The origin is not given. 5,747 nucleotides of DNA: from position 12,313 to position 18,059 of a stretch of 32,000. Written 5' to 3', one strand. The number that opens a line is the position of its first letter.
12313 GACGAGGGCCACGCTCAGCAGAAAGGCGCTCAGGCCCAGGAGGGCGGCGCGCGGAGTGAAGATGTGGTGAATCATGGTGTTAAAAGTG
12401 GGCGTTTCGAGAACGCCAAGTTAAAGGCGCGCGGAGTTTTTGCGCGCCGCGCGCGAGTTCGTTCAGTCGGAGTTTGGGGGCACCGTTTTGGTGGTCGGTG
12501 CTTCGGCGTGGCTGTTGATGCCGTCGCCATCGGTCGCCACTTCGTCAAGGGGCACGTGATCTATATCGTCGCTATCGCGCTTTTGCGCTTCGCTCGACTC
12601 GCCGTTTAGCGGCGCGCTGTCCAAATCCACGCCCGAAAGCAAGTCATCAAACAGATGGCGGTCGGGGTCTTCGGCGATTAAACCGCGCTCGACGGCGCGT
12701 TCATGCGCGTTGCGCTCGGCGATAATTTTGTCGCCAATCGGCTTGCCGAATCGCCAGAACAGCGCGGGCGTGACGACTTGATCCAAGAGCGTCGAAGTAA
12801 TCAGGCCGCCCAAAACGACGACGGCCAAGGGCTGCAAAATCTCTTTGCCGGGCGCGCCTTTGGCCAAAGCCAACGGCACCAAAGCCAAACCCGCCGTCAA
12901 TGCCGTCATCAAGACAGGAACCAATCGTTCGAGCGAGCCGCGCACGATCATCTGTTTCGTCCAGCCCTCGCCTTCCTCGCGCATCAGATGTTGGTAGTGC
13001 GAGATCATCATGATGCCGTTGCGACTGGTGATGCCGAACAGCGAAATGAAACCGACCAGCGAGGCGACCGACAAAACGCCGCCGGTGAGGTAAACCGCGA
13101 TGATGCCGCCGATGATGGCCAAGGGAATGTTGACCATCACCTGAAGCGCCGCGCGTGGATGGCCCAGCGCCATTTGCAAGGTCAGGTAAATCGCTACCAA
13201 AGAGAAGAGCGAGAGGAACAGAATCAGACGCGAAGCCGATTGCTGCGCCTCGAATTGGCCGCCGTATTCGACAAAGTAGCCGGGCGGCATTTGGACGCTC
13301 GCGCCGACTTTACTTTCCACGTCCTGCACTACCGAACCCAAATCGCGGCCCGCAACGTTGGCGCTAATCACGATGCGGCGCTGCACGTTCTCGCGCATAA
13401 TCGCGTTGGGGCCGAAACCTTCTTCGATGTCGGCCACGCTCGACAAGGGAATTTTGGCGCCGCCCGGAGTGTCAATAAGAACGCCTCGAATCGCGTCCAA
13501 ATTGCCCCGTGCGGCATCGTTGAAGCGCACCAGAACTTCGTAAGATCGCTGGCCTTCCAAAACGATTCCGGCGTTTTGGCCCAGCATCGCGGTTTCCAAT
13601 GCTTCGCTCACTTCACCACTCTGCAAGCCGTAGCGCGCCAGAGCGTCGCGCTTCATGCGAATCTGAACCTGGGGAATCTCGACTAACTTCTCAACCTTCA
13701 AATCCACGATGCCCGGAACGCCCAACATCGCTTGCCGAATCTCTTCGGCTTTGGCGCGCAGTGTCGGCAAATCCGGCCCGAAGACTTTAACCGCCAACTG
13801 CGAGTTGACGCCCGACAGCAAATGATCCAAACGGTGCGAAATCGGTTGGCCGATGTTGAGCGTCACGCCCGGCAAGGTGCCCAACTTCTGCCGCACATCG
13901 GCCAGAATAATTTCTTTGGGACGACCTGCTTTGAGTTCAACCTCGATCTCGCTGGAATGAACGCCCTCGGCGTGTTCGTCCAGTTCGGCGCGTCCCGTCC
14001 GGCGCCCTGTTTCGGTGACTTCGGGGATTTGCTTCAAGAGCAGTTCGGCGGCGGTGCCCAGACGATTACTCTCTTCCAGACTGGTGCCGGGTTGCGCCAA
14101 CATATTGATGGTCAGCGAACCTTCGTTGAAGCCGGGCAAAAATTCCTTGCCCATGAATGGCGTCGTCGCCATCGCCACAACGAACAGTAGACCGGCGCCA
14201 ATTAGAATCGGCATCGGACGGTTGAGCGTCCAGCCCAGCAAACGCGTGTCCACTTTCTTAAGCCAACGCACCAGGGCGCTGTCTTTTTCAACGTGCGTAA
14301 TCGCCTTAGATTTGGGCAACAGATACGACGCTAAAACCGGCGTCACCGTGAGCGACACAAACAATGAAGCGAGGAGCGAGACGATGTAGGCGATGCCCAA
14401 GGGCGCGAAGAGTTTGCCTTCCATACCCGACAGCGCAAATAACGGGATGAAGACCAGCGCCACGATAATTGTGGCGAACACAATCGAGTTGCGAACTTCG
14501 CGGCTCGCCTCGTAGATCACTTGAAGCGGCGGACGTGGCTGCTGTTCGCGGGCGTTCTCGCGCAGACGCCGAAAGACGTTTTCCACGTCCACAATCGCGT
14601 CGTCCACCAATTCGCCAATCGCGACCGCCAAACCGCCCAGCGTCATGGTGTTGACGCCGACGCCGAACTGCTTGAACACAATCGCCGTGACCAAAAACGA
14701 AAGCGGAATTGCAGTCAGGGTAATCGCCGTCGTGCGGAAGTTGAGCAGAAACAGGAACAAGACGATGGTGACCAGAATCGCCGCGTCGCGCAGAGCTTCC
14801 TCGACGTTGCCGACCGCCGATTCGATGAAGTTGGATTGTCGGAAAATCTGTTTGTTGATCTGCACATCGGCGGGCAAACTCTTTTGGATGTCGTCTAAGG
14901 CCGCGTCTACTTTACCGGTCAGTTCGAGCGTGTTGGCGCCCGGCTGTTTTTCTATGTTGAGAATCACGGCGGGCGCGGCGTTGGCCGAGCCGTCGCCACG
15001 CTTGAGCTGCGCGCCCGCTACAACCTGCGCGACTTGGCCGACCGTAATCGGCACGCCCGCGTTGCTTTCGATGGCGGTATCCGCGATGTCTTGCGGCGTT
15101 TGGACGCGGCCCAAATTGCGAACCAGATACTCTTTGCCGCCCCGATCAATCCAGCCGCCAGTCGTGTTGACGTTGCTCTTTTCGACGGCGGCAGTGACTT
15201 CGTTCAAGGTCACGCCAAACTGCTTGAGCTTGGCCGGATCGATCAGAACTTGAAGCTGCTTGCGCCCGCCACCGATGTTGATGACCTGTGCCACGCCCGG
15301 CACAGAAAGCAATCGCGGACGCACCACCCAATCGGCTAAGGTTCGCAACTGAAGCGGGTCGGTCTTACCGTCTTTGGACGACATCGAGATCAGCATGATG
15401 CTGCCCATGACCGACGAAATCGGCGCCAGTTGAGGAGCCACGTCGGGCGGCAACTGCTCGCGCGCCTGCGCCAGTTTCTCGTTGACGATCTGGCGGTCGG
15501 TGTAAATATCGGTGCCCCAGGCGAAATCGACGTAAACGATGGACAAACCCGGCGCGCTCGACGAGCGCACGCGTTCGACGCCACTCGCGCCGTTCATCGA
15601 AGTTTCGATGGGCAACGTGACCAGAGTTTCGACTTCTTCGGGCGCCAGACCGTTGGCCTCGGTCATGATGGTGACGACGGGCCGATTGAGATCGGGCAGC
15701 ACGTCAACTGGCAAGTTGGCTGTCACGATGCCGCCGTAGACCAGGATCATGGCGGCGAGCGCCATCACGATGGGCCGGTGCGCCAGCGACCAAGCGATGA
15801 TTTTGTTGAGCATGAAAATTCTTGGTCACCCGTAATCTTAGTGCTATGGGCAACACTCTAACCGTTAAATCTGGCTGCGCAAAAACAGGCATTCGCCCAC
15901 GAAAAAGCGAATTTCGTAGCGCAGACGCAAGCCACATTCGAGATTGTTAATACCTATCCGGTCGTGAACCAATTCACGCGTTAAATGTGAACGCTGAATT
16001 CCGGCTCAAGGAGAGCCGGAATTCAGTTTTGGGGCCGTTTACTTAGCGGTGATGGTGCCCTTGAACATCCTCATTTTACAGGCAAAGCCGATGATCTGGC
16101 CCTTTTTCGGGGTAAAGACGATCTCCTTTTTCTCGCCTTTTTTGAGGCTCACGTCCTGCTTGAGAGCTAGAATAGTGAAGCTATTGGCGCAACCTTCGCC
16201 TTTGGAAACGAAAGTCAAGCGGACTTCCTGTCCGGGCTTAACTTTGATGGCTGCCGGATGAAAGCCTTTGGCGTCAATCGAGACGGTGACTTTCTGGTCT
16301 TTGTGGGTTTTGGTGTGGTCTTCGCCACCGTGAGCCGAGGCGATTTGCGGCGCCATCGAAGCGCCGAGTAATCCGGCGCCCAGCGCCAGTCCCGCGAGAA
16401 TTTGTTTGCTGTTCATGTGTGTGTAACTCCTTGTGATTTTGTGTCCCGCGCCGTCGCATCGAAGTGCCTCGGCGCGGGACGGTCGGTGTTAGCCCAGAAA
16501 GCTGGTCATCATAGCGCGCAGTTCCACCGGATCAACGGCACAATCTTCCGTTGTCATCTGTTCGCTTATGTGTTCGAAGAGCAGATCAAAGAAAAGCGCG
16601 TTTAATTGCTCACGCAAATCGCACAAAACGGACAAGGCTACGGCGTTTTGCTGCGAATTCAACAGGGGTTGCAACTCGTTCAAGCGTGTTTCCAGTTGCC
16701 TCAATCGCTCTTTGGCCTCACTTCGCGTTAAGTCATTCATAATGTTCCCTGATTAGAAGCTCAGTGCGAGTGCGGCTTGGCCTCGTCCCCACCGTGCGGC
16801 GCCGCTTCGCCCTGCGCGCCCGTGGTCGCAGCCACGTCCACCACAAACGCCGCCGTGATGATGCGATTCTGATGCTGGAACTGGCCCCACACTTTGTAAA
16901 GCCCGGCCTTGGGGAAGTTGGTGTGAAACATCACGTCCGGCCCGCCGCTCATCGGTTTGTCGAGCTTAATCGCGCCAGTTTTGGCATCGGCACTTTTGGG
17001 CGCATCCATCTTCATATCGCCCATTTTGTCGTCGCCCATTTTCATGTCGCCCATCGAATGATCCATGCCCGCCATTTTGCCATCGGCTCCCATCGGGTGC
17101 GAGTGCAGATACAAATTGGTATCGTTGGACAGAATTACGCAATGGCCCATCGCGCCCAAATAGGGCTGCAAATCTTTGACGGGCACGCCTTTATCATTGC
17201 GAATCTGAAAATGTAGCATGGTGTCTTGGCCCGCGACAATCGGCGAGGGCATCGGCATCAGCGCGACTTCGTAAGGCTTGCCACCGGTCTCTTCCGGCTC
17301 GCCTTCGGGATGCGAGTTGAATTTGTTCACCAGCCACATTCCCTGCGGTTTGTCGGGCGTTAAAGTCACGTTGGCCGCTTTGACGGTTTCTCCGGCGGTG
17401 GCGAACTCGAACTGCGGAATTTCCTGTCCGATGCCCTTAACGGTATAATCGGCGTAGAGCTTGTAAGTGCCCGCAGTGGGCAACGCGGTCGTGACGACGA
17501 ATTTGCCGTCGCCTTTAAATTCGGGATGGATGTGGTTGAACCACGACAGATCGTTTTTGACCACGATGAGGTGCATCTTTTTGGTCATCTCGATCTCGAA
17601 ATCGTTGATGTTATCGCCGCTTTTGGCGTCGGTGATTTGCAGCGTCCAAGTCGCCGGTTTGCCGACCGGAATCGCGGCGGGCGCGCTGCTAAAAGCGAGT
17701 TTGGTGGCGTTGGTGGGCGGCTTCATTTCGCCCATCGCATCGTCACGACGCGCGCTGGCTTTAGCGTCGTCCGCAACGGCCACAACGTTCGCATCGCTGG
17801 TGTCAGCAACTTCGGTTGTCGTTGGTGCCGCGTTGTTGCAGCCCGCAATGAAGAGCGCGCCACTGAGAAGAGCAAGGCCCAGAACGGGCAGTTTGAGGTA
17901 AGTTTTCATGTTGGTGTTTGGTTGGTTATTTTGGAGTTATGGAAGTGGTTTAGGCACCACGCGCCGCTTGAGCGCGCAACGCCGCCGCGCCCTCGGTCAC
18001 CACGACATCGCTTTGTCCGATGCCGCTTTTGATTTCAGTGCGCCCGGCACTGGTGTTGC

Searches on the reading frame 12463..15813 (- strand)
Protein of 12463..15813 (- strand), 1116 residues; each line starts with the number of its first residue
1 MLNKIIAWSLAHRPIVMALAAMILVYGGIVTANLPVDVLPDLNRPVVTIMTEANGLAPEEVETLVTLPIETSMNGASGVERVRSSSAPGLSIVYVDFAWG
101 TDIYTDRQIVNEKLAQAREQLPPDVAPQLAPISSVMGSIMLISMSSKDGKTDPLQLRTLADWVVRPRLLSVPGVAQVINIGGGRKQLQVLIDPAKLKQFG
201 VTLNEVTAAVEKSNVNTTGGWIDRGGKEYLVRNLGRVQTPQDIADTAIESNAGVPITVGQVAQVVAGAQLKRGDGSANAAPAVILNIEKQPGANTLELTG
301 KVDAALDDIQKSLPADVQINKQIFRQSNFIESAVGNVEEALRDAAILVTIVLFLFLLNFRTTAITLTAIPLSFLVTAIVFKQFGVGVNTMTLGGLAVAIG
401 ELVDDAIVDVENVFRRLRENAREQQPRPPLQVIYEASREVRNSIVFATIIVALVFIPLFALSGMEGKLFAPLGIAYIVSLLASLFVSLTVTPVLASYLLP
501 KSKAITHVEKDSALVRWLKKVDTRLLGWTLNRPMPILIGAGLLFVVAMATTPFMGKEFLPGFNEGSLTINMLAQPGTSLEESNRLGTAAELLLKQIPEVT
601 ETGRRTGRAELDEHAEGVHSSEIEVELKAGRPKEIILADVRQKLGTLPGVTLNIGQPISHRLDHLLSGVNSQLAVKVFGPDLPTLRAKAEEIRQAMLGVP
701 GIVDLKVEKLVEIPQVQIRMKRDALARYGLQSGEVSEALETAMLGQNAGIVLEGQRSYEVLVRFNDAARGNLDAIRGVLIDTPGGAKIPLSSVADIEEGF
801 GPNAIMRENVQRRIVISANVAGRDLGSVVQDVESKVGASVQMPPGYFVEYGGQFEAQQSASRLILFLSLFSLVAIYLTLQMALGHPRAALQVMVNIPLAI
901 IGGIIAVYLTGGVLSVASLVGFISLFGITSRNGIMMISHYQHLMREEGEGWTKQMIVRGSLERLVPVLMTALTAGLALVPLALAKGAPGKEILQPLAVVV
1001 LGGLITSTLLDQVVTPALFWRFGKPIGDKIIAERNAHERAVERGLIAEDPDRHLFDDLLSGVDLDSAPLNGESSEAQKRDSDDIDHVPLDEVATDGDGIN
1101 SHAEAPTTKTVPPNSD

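Call 7: search_protein_families(library=pfam, proteins=[window:12463-15813:-], max_evalue=0.01)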
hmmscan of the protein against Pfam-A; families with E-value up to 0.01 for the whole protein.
window:12463-15813:- (1116 aa): 3 families
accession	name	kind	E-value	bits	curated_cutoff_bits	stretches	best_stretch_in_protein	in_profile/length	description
PF00873.25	ACR_tran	-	1.3e-273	910.8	28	1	7-1020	3-1018/1021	AcrB/AcrD/AcrF family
PF02355.23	SecD_SecF_C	-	8.7e-07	29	20.5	1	344-490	40-182/189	Protein export membrane protein SecD/SecF, C-terminal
PF03176.21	MMPL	-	5.8e-06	25.9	20.5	1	343-517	151-319/333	MMPL family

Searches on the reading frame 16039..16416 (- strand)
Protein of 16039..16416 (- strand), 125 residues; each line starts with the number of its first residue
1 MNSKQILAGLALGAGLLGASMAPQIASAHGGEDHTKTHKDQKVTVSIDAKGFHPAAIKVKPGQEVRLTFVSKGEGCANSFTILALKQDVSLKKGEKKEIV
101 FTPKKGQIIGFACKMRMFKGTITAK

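Call 7: search_protein_families(library=pfam, proteins=[window:16039-16416:-], max_evalue=0.01)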
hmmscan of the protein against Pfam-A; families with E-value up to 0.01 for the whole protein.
window:16039-16416:- (125 aa): 1 family
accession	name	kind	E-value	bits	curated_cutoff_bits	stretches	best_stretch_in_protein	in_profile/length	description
PF13473.12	Cupredoxin_1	-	2.9e-15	56.6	27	1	34-124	14-104/104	Cupredoxin-like domain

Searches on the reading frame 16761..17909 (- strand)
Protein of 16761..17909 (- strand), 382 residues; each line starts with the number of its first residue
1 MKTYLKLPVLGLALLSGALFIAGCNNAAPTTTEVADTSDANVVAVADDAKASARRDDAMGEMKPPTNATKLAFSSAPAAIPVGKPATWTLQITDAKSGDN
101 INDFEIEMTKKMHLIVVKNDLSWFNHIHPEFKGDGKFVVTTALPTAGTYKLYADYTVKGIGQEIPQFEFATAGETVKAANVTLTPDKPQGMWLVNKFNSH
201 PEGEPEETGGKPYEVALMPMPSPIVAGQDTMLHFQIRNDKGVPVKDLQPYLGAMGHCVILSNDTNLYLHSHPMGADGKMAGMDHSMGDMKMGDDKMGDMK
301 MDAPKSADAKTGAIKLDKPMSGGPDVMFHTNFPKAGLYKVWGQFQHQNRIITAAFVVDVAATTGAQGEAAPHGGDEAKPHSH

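Call 7: search_protein_families(library=pfam, proteins=[window:16761-17909:-], max_evalue=0.01)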
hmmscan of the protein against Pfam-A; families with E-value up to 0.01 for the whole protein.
window:16761-17909:- (382 aa): 2 families
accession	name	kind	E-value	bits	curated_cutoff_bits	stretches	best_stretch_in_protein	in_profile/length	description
PF13115.11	YtkA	-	4.7e-05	24.4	25.9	0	79-152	15-83/85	YtkA-like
PF25275.1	Golvesin_C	-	0.0055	17.2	31.6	0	316-360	33-78/132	Golvesin C-terminal domain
